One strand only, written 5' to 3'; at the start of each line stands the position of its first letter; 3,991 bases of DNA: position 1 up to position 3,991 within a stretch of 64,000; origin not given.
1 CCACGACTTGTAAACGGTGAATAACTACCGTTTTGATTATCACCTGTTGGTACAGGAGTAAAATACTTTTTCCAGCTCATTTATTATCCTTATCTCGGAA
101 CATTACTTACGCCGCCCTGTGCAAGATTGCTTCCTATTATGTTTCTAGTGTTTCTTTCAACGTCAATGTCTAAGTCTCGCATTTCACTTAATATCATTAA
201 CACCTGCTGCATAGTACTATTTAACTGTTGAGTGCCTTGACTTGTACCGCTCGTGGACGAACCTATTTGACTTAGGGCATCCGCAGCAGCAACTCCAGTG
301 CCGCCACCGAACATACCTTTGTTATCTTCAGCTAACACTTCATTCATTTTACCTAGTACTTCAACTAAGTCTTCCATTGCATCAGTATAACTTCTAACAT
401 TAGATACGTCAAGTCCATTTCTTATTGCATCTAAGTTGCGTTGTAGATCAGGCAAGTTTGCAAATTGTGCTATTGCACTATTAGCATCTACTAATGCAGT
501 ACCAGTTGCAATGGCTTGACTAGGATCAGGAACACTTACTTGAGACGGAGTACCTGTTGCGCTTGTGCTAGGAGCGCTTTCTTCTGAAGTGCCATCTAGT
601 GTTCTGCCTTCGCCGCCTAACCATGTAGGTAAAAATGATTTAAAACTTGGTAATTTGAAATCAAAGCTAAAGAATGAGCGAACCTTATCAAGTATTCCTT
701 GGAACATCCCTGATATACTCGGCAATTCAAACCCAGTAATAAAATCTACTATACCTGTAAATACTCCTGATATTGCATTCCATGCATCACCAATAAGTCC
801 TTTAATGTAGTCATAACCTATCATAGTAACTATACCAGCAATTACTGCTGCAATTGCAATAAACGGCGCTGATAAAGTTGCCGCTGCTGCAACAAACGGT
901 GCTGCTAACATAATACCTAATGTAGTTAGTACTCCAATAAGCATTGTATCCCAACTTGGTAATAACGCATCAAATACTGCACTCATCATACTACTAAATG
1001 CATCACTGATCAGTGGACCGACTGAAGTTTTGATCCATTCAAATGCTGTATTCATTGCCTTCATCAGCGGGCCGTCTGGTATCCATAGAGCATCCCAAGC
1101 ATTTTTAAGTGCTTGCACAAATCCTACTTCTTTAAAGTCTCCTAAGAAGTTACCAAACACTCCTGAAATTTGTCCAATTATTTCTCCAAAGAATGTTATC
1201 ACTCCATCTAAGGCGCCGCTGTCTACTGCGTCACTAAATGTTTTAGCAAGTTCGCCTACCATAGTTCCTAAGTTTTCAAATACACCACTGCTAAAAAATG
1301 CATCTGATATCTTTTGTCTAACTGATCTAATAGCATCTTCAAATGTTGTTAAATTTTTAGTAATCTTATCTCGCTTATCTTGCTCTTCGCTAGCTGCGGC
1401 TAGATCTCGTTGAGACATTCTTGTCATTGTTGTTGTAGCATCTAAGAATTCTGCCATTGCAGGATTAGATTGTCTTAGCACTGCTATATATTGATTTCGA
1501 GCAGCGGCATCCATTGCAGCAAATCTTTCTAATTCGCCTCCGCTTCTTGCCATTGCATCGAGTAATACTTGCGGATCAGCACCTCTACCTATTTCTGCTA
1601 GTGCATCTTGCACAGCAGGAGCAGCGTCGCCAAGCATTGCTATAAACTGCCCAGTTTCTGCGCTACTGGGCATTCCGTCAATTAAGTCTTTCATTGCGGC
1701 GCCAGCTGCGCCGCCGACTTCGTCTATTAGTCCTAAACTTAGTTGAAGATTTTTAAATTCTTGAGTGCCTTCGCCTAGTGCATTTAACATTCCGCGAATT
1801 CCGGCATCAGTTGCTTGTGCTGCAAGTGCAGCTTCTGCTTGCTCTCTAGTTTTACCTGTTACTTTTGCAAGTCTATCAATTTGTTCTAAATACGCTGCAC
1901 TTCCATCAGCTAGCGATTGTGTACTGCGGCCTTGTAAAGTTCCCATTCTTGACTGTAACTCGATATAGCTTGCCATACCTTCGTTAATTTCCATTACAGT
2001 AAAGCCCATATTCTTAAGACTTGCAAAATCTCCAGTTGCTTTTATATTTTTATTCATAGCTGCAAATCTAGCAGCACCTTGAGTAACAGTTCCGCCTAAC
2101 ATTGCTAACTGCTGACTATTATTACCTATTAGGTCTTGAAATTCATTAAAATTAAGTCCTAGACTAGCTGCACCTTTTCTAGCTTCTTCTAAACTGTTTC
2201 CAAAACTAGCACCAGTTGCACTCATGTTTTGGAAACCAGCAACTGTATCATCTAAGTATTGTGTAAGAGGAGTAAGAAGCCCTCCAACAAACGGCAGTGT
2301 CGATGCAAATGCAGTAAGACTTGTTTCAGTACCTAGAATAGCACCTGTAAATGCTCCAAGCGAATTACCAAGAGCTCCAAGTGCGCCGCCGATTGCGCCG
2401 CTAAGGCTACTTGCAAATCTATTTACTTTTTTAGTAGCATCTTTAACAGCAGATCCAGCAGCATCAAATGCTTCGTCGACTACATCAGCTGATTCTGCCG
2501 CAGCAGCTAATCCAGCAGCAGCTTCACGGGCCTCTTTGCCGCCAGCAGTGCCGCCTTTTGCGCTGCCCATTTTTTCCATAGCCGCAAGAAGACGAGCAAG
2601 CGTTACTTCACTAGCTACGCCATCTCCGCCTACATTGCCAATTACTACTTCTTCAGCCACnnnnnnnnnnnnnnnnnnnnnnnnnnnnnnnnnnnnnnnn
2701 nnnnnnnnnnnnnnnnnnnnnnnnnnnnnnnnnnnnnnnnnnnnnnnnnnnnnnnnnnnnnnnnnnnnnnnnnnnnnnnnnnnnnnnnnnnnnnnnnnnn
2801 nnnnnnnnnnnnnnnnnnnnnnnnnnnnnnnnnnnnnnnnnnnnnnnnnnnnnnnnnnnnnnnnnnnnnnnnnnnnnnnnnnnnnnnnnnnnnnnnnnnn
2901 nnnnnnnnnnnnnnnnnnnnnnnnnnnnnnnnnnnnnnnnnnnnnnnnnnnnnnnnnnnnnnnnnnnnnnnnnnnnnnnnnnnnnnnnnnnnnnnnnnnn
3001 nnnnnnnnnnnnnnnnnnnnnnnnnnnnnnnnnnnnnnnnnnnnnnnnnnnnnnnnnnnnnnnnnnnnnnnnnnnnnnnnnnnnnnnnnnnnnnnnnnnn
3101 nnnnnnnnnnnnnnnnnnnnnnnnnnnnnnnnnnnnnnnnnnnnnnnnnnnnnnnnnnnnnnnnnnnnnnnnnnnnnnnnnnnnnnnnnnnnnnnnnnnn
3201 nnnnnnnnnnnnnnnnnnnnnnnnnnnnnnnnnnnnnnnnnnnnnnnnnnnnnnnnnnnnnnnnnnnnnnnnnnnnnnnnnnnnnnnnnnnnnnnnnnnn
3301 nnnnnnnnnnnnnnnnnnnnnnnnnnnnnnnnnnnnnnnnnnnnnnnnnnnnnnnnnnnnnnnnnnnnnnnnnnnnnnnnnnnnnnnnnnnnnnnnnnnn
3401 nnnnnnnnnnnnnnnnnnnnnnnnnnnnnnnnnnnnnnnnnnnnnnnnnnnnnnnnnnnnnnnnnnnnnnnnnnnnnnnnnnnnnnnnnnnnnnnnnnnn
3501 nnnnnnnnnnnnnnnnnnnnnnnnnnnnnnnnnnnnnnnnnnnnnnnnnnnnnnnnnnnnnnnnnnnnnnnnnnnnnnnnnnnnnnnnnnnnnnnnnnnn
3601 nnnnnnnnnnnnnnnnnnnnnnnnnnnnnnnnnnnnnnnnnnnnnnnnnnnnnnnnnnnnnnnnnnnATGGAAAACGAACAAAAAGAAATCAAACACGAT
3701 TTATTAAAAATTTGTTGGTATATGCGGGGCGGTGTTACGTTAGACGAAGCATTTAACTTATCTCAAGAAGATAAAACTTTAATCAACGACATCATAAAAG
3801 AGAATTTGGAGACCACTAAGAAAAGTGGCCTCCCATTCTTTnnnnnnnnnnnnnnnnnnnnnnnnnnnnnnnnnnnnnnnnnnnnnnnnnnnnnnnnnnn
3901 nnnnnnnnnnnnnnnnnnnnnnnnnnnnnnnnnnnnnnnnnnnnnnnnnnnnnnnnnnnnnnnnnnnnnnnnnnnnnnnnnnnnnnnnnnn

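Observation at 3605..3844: Programmed -1 frameshift cassette fusing the gp26-like hub chaperone to a gp51-like ORF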

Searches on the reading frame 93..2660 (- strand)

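Call 3: search_protein_families(library=pfam, proteins=[window:93-2660:-], max_evalue=0.1)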
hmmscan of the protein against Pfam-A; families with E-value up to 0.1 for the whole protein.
window:93-2660:- (856 aa): 1 family
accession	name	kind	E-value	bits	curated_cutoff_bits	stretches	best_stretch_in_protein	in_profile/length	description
PF23116.1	HHD_RTEL1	-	0.058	14.2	27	0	427-490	17-79/102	RTEL1, HHD domain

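Call 4: search_protein_families(library=phrogs, proteins=[window:93-2660:-], max_evalue=0.01)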
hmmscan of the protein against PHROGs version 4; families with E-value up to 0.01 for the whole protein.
window:93-2660:- (856 aa): 3 families
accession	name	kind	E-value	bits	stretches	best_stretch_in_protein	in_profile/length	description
phrog_58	-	tail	1e-08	35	1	27-801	304-1072/1544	tail length tape measure protein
phrog_7710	-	unknown function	0.00025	22.5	0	376-407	31-62/106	-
phrog_17020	-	unknown function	0.0019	18.5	0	513-670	90-221/353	-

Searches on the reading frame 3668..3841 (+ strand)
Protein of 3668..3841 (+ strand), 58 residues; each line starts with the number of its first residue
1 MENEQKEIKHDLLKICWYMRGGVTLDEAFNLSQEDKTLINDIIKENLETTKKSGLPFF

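Call 3: search_protein_families(library=pfam, proteins=[window:3668-3841:+], max_evalue=0.1)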
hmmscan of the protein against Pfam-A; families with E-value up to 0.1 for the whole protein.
window:3668-3841:+ (58 aa): 1 family
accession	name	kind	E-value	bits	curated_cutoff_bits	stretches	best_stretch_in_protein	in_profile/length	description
PF24614.1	Tf2-1_C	-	0.066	13.4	27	1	19-46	20-44/45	Transposon Tf2-1 polyprotein, C-terminal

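Call 4: search_protein_families(library=phrogs, proteins=[window:3668-3841:+], max_evalue=0.01)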
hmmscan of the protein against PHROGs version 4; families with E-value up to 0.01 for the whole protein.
window:3668-3841:+ (58 aa): 0 families
